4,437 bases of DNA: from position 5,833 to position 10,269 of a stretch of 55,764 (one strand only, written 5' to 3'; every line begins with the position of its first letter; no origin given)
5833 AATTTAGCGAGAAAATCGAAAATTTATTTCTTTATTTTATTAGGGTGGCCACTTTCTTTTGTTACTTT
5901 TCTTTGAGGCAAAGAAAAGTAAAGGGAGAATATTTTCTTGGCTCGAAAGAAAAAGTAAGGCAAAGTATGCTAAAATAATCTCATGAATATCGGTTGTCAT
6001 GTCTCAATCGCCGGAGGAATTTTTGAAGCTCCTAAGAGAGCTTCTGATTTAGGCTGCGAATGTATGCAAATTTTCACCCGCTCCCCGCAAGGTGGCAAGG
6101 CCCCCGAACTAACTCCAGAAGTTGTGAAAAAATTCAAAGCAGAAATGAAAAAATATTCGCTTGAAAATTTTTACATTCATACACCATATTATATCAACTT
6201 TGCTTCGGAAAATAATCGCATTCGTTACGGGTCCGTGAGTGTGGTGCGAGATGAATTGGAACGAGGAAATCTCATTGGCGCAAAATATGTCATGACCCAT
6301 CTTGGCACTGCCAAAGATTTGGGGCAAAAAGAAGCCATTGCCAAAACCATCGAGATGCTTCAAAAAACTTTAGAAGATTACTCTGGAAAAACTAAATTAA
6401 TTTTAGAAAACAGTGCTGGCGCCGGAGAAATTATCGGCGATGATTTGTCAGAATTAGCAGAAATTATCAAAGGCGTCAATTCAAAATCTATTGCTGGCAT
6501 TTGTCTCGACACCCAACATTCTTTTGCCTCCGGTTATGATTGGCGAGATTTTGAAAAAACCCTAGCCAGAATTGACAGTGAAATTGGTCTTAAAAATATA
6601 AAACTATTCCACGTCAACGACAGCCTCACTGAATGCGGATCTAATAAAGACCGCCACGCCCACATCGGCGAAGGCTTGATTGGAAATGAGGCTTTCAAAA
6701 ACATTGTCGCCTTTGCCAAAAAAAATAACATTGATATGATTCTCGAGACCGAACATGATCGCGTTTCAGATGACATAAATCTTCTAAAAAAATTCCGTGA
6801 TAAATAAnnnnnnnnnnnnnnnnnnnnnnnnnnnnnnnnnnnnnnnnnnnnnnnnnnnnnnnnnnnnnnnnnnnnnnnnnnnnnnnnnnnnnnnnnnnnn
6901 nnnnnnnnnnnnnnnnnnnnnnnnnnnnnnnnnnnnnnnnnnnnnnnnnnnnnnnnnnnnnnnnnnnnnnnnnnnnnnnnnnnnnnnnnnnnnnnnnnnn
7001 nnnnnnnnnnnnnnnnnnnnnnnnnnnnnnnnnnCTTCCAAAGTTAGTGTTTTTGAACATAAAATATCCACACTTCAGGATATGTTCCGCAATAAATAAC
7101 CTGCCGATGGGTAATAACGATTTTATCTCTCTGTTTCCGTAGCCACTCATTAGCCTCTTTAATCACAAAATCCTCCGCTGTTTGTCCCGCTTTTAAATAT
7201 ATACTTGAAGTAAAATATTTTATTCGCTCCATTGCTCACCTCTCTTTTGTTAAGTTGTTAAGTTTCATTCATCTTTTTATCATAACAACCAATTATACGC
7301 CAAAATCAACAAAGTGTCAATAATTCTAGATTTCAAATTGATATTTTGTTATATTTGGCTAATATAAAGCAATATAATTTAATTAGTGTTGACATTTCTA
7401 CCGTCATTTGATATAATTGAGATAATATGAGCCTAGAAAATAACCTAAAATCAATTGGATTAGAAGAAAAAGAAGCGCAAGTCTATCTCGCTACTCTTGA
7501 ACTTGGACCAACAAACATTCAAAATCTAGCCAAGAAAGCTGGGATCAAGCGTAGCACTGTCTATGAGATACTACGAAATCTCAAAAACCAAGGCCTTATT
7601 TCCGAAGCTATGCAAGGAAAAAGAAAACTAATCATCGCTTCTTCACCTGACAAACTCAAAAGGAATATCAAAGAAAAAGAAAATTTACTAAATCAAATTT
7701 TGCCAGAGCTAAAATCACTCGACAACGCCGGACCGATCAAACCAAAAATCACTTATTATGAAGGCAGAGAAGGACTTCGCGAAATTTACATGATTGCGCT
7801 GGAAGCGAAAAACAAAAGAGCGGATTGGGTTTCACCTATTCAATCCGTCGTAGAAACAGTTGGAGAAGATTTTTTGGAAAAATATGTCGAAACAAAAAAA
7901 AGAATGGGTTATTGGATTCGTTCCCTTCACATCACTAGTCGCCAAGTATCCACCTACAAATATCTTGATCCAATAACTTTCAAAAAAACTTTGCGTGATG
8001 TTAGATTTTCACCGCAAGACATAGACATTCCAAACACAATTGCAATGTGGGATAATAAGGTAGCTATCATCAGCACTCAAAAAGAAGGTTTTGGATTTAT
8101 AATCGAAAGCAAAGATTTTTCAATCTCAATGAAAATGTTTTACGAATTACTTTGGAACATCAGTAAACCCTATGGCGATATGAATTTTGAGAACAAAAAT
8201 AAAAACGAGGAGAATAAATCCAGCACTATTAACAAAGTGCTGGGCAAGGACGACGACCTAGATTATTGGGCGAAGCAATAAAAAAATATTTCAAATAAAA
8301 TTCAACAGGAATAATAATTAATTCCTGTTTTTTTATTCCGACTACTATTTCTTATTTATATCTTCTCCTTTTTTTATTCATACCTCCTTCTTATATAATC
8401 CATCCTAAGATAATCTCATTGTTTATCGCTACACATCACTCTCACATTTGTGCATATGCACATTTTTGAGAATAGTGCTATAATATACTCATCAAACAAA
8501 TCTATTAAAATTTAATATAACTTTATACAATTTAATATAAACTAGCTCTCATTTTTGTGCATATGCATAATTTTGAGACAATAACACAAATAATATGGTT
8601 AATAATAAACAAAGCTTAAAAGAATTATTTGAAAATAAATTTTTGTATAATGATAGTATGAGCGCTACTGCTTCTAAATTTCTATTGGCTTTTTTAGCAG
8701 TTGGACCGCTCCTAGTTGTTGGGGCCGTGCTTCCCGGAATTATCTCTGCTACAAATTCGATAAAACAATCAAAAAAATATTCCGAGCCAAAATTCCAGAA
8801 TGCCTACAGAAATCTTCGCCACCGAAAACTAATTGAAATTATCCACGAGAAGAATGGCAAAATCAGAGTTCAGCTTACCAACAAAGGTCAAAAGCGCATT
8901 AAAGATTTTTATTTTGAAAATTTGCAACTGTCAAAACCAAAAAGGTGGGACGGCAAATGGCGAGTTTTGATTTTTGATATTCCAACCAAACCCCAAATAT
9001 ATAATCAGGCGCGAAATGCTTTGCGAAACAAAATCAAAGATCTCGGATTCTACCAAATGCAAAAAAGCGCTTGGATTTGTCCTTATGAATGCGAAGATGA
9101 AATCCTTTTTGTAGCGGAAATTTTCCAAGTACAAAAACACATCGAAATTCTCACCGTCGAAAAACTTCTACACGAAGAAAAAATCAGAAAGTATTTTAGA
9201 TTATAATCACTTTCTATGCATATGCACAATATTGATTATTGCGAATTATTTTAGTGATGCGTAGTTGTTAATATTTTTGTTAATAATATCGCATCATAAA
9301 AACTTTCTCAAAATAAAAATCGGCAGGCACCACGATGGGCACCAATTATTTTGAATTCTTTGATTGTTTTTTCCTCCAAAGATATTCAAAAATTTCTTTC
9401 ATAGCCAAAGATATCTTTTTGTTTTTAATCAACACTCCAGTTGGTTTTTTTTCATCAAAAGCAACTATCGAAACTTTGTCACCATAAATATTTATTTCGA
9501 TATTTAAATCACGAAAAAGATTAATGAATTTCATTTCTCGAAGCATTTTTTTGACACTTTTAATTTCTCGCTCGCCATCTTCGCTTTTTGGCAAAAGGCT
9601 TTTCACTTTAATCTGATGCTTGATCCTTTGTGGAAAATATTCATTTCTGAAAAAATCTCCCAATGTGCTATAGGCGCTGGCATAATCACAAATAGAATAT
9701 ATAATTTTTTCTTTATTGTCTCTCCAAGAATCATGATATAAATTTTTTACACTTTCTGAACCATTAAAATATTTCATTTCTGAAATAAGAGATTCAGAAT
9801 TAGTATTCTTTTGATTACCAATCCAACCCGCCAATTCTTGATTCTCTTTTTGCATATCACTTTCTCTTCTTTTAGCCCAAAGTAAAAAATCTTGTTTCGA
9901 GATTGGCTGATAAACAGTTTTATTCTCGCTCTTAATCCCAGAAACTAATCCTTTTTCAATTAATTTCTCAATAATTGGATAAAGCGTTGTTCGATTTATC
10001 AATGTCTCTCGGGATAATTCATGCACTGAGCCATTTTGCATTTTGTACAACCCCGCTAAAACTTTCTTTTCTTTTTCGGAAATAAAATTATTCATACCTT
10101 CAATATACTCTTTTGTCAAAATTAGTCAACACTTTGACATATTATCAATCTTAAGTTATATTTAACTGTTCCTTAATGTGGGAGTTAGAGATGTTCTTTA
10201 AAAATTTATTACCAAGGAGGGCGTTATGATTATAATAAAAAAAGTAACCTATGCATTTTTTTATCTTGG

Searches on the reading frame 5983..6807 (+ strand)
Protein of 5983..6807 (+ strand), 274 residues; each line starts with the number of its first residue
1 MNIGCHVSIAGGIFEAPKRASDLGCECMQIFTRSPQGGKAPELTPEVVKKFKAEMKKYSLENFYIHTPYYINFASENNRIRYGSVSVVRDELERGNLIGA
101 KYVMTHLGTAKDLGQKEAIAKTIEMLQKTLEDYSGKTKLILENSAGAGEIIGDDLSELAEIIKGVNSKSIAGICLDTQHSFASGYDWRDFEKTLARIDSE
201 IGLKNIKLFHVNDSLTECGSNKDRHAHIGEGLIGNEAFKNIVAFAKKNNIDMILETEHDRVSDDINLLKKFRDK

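Call 19: search_protein_families(library=pfam, proteins=[window:5983-6807:+], max_evalue=0.001)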
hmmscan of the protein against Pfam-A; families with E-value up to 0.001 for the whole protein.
window:5983-6807:+ (274 aa): 1 family
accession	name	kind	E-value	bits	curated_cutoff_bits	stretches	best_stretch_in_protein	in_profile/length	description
PF01261.30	AP_endonuc_2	-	1.7e-43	149.6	31.1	1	18-269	2-247/249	Xylose isomerase-like TIM barrel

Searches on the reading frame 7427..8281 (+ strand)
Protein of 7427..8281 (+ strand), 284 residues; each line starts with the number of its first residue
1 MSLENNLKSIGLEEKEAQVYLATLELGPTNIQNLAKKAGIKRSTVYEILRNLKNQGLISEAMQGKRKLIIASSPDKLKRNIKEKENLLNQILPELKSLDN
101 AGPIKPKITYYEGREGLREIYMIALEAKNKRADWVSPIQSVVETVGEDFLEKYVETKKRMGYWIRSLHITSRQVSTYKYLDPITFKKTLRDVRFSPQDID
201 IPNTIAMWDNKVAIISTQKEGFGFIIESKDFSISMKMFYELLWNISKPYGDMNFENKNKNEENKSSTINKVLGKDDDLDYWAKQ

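Call 19: search_protein_families(library=pfam, proteins=[window:7427-8281:+], max_evalue=0.001)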
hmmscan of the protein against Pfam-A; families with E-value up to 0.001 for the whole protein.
window:7427-8281:+ (284 aa): 5 families
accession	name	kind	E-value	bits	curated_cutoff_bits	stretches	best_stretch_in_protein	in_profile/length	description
PF01978.25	TrmB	-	4.3e-15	55.7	25.6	1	7-67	1-60/68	Sugar-specific transcriptional regulator TrmB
PF13545.12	HTH_Crp_2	-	1.1e-05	25.7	27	1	29-79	23-69/70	Crp-like helix-turn-helix domain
PF09339.16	HTH_IclR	-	0.00019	21.6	22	1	28-58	18-48/52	IclR helix-turn-helix domain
PF01022.26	HTH_5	-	0.00058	20.1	22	1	24-59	11-46/47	Bacterial regulatory protein, arsR family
PF01047.28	MarR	-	0.00059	20.1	24.6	0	25-59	14-48/59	MarR family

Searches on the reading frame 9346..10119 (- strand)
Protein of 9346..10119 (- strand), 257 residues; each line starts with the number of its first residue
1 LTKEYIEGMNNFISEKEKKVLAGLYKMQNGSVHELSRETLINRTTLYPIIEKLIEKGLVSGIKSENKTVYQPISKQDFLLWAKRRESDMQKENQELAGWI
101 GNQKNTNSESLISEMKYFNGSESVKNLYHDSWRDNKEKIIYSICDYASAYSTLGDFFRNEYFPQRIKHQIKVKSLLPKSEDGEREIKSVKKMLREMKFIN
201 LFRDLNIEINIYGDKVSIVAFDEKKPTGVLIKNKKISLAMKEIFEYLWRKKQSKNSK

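Call 19: search_protein_families(library=pfam, proteins=[window:9346-10119:-], max_evalue=0.001)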
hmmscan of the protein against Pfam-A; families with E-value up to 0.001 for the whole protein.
window:9346-10119:- (257 aa): 2 families
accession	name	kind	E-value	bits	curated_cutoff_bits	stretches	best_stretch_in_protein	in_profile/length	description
PF01978.25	TrmB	-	1.1e-08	35.2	25.6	1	13-74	6-66/68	Sugar-specific transcriptional regulator TrmB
PF03965.22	Penicillinase_R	-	3.8e-05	24.5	22.6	1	13-77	1-69/115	Penicillinase repressor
